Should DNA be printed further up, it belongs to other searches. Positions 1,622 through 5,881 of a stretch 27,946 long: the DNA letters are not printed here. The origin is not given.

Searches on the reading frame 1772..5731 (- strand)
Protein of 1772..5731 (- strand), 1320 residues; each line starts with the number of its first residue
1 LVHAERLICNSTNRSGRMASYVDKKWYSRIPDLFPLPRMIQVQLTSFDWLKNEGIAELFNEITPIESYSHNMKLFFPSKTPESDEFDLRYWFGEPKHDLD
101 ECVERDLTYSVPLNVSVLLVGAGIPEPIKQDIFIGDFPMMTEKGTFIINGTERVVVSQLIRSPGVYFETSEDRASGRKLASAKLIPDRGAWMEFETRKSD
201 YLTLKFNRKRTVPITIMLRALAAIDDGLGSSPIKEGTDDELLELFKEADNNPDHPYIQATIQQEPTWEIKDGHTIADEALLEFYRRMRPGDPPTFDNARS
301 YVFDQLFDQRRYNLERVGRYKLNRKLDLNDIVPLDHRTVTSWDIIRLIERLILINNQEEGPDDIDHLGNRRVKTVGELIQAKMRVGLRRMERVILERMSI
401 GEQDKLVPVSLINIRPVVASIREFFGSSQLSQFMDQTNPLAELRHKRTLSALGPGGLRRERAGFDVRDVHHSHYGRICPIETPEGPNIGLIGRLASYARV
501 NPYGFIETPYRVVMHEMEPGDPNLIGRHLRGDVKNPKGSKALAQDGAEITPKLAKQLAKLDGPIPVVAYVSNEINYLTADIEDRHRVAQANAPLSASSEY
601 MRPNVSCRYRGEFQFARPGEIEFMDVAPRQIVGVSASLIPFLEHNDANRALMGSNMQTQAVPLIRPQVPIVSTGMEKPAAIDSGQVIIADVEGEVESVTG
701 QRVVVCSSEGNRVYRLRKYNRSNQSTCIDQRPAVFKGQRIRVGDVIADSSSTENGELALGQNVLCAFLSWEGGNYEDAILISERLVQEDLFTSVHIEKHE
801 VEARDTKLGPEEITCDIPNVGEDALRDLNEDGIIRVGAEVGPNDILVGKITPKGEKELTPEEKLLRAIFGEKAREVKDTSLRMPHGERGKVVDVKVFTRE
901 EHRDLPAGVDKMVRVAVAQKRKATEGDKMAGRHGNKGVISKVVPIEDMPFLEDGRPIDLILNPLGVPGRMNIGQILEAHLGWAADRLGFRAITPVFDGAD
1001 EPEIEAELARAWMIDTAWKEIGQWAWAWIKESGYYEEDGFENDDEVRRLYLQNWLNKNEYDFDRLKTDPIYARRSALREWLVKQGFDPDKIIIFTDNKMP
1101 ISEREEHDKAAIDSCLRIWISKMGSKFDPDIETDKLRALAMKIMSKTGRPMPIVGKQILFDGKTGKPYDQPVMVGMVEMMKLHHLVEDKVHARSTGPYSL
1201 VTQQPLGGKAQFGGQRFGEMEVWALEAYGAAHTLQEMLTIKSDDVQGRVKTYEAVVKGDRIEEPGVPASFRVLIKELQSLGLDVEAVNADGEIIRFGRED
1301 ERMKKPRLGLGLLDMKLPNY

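Call 56: find_related_loci(query=window:1772-5731:-, collection=genome_contigs, flank=500)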
Query window:1772-5731:- (1320 aa) in genome_contigs; peptide patterns used: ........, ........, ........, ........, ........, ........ (x = any residue, [..] = any of these).
600 stretches matched a pattern (row limit reached: there are more); 600 encode a relative of the query (tblastn E <= 1e-3); the best 80 are kept; 80 distinct loci.
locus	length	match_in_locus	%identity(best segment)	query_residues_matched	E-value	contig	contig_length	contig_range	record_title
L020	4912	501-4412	71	12-1315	0e+0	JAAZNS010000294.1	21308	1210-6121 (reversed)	MAG: Chloroflexota bacterium isolate AS27yjCOA_192 112243_AS27, whole genome shotgun sequence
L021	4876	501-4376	70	15-1313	0e+0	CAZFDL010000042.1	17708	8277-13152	MAG TPA_asm: uncultured Anaerolinea sp. isolate SRP287453_co1_167 genome assembly, contig: NODE_5687_length_17708_cov_11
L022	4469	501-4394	69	18-1315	0e+0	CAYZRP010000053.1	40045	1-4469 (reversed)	MAG TPA_asm: uncultured Anaerolineales bacterium isolate SRP298887_co1_48 genome assembly, contig: NODE_704_length_40045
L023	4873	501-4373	70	25-1315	0e+0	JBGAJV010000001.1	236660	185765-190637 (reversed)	MAG: Anaerolineales bacterium isolate MAG_AAO_H125.59 AAOH125-59_opera_contig_260, whole genome shotgun sequence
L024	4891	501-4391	70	18-1315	0e+0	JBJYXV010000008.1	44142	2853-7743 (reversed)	MAG: Anaerolineales bacterium isolate S5_7_050615r2r1_1 S5_7_050615r2r1_1_000000000008, whole genome shotgun sequence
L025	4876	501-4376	69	17-1315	0e+0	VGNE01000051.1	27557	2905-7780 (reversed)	MAG: Chloroflexi bacterium isolate K_DeepCast_100m_m2_203 K_DeepCast_100m_m2_203_Ga0194127_10002141, whole genome shotgu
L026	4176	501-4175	69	8-1238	0e+0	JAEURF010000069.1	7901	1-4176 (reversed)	MAG: Anaerolineales bacterium isolate new MAG-270 NODE_69_length_7901_cov_14.972009, whole genome shotgun sequence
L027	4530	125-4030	66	25-1315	0e+0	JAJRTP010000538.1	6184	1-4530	MAG: Chloroflexota bacterium isolate Dive96_bin1.73 k141_4020353, whole genome shotgun sequence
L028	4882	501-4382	66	18-1302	0e+0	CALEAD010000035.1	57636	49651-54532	MAG: uncultured Anaerolineae bacterium isolate N1_Bin_METABAT__191_1 genome assembly, contig: c_000002114170, whole geno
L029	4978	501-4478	62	9-1312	0e+0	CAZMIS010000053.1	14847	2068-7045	MAG TPA_asm: uncultured Anaerolineales bacterium isolate binchicken_co111_72 genome assembly, contig: NODE_8687_length_1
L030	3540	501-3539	72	18-1031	0e+0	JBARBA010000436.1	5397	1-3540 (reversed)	MAG: Anaerolineales bacterium isolate MFD05764_ilm_asm_bin8 k127_2422027, whole genome shotgun sequence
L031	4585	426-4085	57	24-1312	0e+0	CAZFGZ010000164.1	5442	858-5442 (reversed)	MAG TPA_asm: uncultured Dehalococcoidia bacterium isolate binchicken_co89_502 genome assembly, contig: NODE_32656_length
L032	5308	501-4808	63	7-1307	0e+0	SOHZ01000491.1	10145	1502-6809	MAG: Anaerolineales bacterium isolate E26_bin7 NODE_295_length_10145_cov_14.418434, whole genome shotgun sequence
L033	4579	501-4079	55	14-1287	0e+0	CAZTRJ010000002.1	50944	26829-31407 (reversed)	MAG TPA_asm: uncultured Dehalococcoidales bacterium isolate SRP167671_co1_183 genome assembly, contig: NODE_714_length_5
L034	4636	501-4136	54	23-1312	0e+0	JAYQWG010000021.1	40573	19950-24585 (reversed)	MAG: Chloroflexota bacterium isolate SD9009_S3_rosella_bins.tsv.027 NODE_354_length_40573_cov_24.088084, whole genome sh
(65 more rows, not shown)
